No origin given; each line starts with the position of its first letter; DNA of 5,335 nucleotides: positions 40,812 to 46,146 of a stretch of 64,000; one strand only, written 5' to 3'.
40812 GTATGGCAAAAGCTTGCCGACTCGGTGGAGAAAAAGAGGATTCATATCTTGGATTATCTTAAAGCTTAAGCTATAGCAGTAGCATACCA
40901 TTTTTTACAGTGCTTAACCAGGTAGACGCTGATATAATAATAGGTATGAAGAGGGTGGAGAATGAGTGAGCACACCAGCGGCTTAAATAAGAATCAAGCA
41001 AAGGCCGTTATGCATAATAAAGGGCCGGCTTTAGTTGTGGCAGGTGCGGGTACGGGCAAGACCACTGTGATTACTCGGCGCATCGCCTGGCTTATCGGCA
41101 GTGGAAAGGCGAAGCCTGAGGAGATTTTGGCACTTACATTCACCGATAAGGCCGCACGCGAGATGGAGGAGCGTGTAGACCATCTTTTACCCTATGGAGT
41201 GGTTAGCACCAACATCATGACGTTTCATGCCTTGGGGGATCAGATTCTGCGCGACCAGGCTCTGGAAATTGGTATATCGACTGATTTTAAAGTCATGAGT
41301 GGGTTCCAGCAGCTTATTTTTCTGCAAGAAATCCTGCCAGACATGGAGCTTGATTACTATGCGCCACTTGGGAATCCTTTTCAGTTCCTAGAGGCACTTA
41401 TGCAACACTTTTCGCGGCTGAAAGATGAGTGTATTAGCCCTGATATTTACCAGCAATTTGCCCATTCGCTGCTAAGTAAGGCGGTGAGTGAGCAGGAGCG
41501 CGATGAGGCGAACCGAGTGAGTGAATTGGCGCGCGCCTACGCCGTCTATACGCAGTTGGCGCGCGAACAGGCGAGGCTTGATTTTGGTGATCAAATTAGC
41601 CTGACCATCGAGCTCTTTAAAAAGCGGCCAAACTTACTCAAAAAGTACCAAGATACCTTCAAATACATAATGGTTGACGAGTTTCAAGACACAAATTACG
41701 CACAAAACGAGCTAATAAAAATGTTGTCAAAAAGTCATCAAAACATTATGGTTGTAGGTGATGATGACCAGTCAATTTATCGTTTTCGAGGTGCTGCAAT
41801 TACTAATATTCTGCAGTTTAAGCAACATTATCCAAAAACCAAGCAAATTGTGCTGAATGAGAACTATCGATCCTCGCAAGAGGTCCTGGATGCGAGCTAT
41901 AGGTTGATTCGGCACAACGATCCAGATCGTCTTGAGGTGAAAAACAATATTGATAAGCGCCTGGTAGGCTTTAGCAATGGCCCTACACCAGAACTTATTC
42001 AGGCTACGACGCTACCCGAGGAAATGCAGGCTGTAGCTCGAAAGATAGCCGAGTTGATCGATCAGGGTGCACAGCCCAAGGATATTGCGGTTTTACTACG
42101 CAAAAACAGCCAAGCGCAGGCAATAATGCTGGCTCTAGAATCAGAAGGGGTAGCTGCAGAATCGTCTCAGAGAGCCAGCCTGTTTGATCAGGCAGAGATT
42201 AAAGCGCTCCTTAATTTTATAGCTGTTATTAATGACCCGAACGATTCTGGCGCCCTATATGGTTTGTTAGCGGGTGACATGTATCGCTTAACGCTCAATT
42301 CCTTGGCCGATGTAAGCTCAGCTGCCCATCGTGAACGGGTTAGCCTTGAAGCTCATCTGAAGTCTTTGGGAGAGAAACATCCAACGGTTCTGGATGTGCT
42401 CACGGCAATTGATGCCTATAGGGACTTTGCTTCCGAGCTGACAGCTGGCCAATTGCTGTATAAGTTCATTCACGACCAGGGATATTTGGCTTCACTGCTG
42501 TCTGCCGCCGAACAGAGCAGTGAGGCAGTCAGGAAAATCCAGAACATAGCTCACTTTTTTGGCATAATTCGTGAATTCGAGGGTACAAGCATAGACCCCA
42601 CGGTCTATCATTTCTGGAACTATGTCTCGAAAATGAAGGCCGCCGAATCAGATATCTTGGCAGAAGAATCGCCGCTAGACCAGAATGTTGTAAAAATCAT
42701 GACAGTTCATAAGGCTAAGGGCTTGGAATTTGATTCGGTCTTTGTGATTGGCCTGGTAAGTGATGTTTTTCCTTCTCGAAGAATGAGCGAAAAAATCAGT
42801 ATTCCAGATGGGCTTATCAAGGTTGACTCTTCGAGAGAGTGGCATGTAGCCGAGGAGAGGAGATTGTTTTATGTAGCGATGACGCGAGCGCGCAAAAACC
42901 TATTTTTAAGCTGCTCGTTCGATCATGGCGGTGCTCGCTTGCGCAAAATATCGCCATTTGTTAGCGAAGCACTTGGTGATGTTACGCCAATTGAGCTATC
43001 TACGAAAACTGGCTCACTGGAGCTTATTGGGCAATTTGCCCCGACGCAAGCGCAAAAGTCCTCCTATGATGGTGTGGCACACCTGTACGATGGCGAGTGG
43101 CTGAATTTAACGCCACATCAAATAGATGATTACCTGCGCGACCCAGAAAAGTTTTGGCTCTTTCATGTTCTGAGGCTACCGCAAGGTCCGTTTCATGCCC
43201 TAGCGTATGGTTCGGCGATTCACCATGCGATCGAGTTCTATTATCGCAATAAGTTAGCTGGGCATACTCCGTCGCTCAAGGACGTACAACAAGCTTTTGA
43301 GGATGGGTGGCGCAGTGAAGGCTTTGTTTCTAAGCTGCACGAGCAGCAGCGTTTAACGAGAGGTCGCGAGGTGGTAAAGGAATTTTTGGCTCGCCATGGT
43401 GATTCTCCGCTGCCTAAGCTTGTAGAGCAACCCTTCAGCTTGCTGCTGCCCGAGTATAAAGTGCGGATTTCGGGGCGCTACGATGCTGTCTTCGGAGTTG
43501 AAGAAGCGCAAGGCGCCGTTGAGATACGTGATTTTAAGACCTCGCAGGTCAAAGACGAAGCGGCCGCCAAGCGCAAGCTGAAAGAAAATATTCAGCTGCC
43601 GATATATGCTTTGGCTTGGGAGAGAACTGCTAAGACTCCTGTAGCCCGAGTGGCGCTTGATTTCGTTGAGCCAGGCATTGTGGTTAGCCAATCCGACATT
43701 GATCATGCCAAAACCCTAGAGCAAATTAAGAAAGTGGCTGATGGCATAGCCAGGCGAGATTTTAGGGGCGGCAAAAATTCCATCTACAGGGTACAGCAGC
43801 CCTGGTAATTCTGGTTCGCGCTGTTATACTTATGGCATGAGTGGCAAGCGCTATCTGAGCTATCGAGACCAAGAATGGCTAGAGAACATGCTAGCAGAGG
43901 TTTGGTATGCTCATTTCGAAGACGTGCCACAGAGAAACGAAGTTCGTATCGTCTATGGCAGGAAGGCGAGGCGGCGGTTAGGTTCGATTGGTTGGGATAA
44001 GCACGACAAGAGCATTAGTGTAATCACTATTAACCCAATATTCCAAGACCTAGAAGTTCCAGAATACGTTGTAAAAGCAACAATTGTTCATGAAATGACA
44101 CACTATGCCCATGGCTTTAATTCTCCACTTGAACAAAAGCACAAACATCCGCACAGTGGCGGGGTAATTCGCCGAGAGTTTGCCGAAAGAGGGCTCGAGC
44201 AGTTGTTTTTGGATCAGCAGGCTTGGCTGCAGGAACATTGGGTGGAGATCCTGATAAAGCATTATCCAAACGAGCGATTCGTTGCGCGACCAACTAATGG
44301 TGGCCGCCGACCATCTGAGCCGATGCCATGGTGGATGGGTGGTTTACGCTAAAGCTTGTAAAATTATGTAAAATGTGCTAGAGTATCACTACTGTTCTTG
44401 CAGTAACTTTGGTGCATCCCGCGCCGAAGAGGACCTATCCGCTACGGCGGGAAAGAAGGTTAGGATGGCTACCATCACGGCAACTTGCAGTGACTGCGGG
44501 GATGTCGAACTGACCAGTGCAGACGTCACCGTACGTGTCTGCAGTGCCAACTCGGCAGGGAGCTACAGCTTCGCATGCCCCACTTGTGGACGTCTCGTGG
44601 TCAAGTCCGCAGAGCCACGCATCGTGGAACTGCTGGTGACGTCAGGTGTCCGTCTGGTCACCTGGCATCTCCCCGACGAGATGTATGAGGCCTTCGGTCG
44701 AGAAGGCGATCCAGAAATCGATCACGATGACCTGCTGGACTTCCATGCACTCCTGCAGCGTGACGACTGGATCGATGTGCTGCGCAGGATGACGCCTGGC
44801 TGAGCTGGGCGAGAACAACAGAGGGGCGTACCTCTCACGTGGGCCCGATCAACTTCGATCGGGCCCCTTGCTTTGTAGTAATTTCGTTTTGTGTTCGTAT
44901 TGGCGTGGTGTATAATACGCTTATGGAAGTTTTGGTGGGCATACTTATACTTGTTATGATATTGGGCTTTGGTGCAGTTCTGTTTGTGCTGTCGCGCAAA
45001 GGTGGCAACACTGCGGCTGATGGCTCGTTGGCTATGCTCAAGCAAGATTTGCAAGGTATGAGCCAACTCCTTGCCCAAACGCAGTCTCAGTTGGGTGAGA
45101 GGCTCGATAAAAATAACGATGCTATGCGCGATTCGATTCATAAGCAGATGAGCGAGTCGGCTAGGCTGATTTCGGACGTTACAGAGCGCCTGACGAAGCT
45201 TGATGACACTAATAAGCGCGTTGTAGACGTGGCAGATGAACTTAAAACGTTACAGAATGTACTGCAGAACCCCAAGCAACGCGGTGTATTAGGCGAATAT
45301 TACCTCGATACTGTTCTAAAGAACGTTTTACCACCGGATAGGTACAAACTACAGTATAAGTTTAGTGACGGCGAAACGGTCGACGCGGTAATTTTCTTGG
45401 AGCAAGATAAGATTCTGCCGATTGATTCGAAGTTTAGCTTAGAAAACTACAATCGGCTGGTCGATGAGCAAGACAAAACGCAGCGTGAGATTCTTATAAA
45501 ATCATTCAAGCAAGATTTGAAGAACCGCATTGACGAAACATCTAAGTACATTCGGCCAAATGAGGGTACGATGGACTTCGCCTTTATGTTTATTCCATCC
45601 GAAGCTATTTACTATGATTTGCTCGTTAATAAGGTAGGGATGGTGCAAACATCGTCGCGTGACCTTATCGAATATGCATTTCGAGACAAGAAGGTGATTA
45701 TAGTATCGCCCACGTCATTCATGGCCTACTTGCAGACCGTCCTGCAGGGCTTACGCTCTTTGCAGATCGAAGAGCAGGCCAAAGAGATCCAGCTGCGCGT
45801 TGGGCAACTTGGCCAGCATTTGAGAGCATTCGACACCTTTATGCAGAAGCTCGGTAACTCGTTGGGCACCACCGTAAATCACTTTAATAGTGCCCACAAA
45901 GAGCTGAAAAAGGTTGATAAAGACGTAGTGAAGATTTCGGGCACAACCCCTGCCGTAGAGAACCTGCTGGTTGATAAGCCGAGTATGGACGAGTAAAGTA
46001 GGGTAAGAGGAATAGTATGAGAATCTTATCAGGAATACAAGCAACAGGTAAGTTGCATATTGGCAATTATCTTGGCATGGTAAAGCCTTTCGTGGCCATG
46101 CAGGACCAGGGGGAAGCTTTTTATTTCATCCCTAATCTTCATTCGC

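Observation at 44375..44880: Compositionally foreign, GC-rich CxxC zinc-ribbon gene with its own GC-clamp terminator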

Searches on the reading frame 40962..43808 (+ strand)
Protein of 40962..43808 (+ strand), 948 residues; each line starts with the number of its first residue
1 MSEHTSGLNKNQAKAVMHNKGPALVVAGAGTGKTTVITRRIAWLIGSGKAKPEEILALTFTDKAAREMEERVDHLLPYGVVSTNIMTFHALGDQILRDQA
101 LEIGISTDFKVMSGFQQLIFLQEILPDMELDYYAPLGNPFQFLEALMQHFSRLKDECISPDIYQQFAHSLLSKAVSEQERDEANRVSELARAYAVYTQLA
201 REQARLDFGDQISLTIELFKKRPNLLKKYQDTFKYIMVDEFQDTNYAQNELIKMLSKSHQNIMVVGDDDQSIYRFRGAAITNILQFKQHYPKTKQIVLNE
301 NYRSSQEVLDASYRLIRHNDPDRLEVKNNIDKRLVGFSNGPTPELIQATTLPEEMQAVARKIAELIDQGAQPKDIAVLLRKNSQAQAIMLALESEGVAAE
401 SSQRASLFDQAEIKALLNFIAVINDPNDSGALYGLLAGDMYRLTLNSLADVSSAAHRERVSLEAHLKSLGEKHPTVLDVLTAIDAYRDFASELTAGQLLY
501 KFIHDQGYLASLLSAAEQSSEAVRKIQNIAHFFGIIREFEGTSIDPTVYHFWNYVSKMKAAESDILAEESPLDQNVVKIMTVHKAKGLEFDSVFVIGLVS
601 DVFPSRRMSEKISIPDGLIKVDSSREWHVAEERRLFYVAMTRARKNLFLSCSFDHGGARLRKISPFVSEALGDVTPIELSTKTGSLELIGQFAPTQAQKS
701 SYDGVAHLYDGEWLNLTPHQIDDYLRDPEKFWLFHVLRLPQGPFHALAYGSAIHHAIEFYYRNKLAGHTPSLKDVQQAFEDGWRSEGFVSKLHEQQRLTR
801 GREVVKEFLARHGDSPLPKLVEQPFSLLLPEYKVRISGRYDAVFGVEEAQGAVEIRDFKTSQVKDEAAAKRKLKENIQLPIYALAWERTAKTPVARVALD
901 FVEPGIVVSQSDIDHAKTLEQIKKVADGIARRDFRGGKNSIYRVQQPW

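Call 6: search_protein_families(library=pfam, proteins=[window:40962-43808:+], max_evalue=0.1)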
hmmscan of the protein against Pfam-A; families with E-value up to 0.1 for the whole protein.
window:40962-43808:+ (948 aa): 12 families
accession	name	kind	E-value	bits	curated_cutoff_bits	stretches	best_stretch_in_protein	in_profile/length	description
PF00580.27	UvrD-helicase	-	1.7e-78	264.5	23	1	8-291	1-271/271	UvrD/REP helicase N-terminal domain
PF13361.12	UvrD_C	-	4.6e-53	181.3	25.6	1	296-651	1-347/350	UvrD-like helicase C-terminal domain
PF13245.12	AAA_19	-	1.3e-26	93.8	25.1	1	12-276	1-134/134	AAA domain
PF12705.13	PDDEXK_1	-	2.8e-20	73.7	22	1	716-934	2-229/247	PD-(D/E)XK nuclease superfamily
PF13538.12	UvrD_C_2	-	3.5e-12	46.4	27.4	2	620-649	22-51/52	UvrD-like helicase C-terminal domain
PF13604.12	AAA_30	-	5.9e-09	36.4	27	2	8-73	2-67/191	AAA domain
PF01443.25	Viral_helicase1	-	4.8e-08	33.5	21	0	204-279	36-105/228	Viral superfamily 1 RNA helicase core domain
PF21445.3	ADDB_N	-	6.5e-06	26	26.6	1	25-315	2-280/290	ADDB, N-terminal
PF13087.12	AAA_12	-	2.3e-05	24.5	27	0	573-651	135-192/195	AAA domain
PF11181.13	YflT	-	0.004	18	26.2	0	356-409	10-63/99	Heat induced stress protein YflT domain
PF19966.4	VMAP-M4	-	0.0095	16.7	27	1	439-475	20-55/107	vWA-MoxR associated protein middle region (VMAP-M) 4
PF04851.21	ResIII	-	0.04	14.3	22.5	0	14-75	17-76/164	Type III restriction enzyme, res subunit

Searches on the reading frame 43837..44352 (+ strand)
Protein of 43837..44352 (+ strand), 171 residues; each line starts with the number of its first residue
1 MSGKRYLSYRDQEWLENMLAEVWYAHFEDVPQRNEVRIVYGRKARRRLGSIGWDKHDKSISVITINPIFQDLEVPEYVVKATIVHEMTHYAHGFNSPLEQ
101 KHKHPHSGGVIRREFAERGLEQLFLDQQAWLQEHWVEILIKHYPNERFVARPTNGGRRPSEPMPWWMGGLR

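Call 6: search_protein_families(library=pfam, proteins=[window:43837-44352:+], max_evalue=0.1)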
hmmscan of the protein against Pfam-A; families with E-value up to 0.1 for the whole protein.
window:43837-44352:+ (171 aa): 1 family
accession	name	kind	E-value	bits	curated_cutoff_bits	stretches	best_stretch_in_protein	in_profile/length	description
PF10263.15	SprT-like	-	0.00093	19.5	25.6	1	30-105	16-83/108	SprT-like family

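Call 7: search_protein_families(library=ncbifam, proteins=[window:43837-44352:+], max_evalue=0.1)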
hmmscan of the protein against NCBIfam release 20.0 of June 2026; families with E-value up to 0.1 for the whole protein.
window:43837-44352:+ (171 aa): 0 families

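Call 44: search_protein_families(library=phrogs, proteins=[window:43837-44352:+], max_evalue=0.1)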
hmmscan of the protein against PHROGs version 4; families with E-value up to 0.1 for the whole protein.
window:43837-44352:+ (171 aa): 1 family
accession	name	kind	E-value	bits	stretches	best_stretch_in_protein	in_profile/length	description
phrog_6361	-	unknown function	0.00013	22.7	1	13-105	10-107/203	-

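Call 45: search_protein_families(library=padloc, proteins=[window:43837-44352:+], max_evalue=0.1)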
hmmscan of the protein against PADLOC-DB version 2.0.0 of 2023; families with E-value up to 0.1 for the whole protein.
window:43837-44352:+ (171 aa): 0 families

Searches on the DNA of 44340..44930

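Call 69: search_rna_families(source=window, start=44340, end=44930, threshold=evalue, max_evalue=1)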
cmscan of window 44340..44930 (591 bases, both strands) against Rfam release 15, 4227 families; matches with E-value up to 1: 0.
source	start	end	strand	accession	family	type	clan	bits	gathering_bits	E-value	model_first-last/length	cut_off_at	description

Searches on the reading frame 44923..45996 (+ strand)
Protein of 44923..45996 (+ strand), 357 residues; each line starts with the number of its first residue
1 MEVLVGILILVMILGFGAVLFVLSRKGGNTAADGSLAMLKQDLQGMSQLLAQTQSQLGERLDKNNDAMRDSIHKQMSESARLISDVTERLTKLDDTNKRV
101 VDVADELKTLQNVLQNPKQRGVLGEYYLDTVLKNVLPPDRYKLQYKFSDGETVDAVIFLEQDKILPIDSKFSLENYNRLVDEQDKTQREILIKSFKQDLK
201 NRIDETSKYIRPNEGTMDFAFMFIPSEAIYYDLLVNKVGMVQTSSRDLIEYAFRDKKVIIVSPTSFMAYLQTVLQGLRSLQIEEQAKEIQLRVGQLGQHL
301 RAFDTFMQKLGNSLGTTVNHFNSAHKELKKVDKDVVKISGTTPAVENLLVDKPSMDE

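Call 6: search_protein_families(library=pfam, proteins=[window:44923-45996:+], max_evalue=0.1)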
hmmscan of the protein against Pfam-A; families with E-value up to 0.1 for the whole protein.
window:44923-45996:+ (357 aa): 7 families
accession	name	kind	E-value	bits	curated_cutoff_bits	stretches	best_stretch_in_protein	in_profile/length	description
PF02646.22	RmuC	-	2e-58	198.3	26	1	56-333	5-272/291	RmuC family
PF20667.3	Sec10_N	-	0.00085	19.9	27.4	0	270-342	8-79/118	Exocyst complex component Sec10, N-terminal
PF14712.11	Snapin_Pallidin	-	0.0039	18.1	29.6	1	48-115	23-86/89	Snapin/Pallidin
PF04108.17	ATG17_like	-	0.0049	16.8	43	1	69-326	111-256/355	Autophagy protein ATG17-like domain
PF07889.17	DUF1664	-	0.0067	16.9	34.6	0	37-114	44-117/124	Protein of unknown function (DUF1664)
PF05478.16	Prominin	-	0.0081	14.7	34.3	0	33-116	172-709/799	Prominin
PF20663.3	COG4_N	-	0.028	14.9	27.3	0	58-108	8-57/107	Conserved oligomeric Golgi complex subunit 4, N-terminal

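Call 7: search_protein_families(library=ncbifam, proteins=[window:44923-45996:+], max_evalue=0.1)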
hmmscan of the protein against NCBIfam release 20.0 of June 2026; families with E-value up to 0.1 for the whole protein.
window:44923-45996:+ (357 aa): 6 families
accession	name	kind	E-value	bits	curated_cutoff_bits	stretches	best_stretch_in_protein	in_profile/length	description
NF007686.0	PRK10361.1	equivalog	1.9e-12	46.6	810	1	50-330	138-412/475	DNA recombination protein RmuC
TIGR00996.1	Mtu_fam_mce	paralog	0.00033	19.9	140.5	1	31-118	143-229/291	MCE family protein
NF047515.1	SpiroCoCo_C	equivalog_domain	0.0005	19.3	125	1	40-114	179-251/313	SpiroCoCo family coiled-coil protein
TIGR04211.1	SH3_and_anchor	equivalog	0.0086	15.7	65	0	36-119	68-146/198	TIGR04211 family SH3 domain-containing protein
NF009344.0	PRK12705.1-1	equivalog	0.035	12.7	831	1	8-119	6-116/572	hypothetical protein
TIGR01843.1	type_I_hlyD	subfamily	0.081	11.9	208.65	1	31-100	206-271/422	HlyD family type I secretion periplasmic adaptor subunit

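Call 51: find_related_loci(query=A3, collection=metagenome_contigs, flank=4000)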
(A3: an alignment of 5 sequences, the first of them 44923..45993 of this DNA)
Query A3 (357 aa) in metagenome_contigs; peptide patterns used: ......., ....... (x = any residue, [..] = any of these).
282 stretches matched a pattern; 129 encode a relative of the query (tblastn E <= 1e-3); the best 80 are kept; 80 distinct loci.
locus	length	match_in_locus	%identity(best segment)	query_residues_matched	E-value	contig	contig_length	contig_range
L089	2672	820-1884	72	7-357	0e+0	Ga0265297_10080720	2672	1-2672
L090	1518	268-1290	73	21-357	0e+0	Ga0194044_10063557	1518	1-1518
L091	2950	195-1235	70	15-357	1e-174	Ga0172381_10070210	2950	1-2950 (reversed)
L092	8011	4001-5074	69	4-357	4e-165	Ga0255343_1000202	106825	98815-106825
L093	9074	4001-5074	69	4-357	4e-165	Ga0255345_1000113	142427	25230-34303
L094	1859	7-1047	71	15-357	4e-177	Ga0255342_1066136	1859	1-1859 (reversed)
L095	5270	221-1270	68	3-357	2e-165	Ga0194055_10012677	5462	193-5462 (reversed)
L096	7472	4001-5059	66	3-357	1e-156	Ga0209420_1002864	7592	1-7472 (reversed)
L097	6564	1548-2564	65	15-356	3e-152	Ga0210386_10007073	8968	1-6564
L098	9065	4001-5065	62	4-357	1e-148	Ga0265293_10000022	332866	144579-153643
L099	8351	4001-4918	65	50-357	7e-140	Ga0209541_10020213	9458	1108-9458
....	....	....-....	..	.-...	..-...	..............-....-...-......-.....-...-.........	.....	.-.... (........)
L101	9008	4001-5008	60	28-354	3e-135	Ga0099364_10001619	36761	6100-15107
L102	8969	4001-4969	63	33-356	3e-134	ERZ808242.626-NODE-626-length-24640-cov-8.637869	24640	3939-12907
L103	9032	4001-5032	58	3-357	3e-133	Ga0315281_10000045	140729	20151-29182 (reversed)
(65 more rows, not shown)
